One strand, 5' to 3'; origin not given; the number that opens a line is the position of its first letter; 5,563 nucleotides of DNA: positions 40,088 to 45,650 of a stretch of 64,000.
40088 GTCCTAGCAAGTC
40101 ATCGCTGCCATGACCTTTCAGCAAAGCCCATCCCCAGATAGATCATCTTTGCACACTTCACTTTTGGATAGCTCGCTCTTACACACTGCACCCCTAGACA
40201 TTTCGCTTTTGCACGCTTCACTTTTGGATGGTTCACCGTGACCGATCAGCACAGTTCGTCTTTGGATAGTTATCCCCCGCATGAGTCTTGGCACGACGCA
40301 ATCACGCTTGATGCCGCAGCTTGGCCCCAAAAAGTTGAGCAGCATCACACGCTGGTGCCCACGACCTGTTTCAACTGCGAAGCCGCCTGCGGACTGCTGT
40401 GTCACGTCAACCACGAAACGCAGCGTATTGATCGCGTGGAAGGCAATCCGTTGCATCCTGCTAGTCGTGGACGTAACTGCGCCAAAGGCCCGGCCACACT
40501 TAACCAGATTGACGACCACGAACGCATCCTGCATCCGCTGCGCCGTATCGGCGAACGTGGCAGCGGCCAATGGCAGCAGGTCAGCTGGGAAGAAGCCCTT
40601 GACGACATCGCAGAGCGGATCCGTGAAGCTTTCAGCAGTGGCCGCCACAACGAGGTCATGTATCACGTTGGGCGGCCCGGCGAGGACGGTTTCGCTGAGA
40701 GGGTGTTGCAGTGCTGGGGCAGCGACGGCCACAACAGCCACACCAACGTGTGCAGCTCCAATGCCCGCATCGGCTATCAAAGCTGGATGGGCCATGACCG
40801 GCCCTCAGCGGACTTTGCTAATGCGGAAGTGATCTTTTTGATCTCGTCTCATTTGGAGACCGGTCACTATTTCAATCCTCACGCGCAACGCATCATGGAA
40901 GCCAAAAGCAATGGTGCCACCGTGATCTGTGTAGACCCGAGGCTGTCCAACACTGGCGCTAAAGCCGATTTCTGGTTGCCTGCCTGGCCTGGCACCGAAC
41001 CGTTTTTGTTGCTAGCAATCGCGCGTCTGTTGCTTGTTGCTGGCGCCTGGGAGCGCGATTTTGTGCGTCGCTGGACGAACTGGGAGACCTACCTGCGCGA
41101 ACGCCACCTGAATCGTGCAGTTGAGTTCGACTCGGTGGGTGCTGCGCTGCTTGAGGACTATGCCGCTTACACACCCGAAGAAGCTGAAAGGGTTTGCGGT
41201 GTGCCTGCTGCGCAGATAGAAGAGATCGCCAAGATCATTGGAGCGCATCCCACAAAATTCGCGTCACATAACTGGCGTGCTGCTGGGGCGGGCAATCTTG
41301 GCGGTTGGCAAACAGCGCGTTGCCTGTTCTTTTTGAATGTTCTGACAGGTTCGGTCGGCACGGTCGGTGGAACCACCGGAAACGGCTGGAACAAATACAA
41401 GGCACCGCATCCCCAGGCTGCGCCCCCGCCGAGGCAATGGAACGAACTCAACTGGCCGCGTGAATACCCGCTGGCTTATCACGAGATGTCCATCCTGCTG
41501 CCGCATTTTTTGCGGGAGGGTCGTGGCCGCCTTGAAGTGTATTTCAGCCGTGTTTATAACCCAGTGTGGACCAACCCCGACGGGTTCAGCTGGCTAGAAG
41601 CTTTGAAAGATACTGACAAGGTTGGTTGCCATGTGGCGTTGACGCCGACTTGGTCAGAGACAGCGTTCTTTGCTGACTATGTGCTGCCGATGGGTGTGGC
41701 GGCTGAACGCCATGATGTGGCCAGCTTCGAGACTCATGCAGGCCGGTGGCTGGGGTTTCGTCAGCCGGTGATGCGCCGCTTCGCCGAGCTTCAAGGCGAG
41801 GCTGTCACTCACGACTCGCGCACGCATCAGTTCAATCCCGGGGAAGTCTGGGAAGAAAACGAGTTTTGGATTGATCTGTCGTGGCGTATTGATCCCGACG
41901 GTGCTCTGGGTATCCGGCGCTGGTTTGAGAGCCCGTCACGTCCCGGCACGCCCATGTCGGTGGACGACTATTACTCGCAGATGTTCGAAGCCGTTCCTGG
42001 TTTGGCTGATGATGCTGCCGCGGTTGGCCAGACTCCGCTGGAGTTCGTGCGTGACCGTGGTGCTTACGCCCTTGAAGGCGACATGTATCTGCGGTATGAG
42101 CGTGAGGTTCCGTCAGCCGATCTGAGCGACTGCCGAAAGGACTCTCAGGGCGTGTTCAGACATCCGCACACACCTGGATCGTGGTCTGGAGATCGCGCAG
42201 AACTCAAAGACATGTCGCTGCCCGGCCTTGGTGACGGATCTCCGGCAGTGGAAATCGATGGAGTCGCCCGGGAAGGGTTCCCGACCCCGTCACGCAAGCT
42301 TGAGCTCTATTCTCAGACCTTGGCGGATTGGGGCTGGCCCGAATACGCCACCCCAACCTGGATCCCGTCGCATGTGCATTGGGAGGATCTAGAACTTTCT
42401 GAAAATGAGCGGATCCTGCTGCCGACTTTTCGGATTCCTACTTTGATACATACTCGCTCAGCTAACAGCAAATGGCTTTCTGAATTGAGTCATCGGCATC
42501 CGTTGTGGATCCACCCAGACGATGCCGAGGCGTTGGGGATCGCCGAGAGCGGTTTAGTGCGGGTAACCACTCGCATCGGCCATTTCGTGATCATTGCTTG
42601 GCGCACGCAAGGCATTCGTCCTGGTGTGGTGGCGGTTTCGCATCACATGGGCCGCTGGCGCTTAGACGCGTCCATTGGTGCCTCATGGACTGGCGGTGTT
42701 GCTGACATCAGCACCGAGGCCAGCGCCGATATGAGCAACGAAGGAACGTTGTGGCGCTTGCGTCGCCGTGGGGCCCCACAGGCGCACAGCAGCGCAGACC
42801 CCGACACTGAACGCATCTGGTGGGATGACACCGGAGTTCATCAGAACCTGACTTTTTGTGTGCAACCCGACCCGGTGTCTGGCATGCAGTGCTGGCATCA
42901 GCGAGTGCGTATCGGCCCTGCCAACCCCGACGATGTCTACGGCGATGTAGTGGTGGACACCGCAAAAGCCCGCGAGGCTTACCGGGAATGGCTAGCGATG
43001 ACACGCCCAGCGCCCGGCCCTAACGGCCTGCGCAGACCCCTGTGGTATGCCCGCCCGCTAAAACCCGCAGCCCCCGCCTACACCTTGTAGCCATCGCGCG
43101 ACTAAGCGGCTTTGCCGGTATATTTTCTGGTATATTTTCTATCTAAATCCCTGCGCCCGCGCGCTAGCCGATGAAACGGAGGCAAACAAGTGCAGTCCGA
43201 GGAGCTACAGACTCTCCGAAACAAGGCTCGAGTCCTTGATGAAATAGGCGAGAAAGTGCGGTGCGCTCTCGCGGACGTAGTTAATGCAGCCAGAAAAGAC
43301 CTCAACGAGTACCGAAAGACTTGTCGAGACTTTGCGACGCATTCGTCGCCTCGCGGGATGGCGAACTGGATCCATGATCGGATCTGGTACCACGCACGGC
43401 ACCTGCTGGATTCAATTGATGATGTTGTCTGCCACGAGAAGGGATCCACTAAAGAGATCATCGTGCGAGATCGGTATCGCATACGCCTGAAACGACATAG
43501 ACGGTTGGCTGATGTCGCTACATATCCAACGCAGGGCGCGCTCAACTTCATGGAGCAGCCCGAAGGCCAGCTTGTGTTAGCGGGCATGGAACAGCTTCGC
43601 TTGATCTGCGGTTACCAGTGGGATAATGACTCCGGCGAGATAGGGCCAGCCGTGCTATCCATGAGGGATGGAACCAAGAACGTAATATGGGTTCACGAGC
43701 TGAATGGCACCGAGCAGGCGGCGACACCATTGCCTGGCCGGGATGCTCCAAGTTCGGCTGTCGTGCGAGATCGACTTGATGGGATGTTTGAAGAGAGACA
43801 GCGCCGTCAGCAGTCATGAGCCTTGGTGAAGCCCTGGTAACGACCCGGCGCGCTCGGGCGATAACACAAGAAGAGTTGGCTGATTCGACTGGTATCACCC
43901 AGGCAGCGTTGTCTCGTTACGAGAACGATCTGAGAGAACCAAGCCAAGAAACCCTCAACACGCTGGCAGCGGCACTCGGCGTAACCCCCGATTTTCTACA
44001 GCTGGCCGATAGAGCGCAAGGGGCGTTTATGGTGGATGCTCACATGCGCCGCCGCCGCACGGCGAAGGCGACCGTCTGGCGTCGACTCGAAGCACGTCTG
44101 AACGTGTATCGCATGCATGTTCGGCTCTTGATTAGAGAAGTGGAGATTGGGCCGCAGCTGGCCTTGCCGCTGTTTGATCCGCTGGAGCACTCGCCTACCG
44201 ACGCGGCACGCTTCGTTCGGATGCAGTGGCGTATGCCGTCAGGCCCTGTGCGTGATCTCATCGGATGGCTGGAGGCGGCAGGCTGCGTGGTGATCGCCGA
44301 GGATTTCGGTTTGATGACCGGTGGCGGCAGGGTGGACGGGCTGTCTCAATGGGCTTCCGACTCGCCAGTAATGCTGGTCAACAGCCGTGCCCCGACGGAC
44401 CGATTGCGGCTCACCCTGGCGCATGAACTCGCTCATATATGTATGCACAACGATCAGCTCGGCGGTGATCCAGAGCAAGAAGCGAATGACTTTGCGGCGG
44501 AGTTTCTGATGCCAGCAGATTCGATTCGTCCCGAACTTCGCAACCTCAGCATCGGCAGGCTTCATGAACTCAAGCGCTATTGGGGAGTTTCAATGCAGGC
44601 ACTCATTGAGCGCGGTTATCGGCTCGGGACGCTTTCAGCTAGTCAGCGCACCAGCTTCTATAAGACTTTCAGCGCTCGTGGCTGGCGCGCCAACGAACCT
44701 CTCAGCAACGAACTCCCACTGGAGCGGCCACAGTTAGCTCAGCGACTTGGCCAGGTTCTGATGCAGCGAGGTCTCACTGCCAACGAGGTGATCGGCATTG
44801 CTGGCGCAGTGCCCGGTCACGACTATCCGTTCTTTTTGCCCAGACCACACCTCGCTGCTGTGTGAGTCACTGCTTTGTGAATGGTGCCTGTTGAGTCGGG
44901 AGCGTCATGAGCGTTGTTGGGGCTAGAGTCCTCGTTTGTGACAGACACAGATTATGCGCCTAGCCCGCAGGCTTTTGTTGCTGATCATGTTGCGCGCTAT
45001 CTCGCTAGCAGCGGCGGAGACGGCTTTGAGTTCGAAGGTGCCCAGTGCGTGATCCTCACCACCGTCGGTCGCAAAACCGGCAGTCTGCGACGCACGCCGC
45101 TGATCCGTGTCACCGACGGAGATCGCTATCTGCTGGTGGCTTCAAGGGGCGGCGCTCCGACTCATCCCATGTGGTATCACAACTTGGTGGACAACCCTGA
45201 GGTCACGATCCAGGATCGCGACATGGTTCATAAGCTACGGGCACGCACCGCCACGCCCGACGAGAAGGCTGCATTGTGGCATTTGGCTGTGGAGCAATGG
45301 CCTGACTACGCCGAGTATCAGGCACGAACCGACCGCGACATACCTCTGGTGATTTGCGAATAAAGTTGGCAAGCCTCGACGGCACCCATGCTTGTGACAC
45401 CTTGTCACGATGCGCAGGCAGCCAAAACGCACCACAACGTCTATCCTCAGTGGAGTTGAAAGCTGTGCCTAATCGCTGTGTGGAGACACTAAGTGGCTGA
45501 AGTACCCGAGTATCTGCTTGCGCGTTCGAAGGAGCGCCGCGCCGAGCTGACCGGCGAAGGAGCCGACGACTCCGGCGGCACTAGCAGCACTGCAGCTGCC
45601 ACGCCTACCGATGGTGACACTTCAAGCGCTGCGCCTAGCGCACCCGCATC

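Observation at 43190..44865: Translationally coupled pair: unknown 209-aa protein plus fused XRE-HTH/ImmA-IrrE metalloprotease (candidate stress- or phage-triggered switch, TA-like or defence module)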

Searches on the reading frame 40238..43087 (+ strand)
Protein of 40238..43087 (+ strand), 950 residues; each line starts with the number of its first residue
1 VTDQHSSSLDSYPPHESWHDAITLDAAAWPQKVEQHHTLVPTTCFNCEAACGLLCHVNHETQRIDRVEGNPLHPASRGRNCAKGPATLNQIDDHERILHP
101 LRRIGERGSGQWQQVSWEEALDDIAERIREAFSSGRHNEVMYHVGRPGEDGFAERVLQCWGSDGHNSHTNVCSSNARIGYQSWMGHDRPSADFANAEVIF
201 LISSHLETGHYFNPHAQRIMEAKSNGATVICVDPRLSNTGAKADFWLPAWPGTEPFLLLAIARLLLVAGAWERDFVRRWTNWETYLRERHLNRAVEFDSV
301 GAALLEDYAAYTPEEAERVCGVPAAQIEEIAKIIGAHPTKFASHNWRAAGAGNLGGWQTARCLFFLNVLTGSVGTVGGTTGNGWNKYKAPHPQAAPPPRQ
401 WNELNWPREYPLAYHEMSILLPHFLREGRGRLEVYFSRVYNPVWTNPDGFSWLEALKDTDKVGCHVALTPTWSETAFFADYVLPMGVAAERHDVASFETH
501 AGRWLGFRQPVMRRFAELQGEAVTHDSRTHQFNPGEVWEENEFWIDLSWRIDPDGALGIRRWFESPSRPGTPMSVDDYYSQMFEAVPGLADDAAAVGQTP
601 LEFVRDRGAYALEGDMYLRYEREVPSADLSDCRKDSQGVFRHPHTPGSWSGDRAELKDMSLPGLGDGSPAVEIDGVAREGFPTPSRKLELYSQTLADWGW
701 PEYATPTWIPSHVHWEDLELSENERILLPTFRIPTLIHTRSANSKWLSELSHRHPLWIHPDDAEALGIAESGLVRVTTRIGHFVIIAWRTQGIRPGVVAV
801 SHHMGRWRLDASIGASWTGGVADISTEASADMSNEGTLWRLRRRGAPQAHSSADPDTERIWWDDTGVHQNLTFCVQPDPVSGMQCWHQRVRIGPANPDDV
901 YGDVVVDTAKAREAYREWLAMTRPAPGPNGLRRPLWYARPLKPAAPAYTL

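Call 3: search_protein_families(library=pfam, proteins=[window:40238-43087:+], max_evalue=1)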
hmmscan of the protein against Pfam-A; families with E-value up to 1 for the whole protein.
window:40238-43087:+ (950 aa): 4 families
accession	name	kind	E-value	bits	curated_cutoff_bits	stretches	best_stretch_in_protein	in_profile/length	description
PF00384.28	Molybdopterin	-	8e-18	65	24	1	96-495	1-320/353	Molybdopterin oxidoreductase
PF01568.27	Molydop_binding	-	1.4e-17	64.1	26.8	1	728-807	3-83/110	Molydopterin dinucleotide binding domain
PF04879.21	Molybdop_Fe4S4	-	7.2e-12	45.5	22.7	1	39-91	3-53/55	Molybdopterin oxidoreductase Fe4S4 domain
PF19141.5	DUF5824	-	0.26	11.9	25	1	719-800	19-97/127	Family of unknown function (DUF5824)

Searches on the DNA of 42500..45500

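Call 82: search_rna_families(source=window, start=42500, end=45500, threshold=evalue, max_evalue=1)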
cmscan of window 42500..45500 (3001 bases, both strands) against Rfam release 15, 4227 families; matches with E-value up to 1: 0.
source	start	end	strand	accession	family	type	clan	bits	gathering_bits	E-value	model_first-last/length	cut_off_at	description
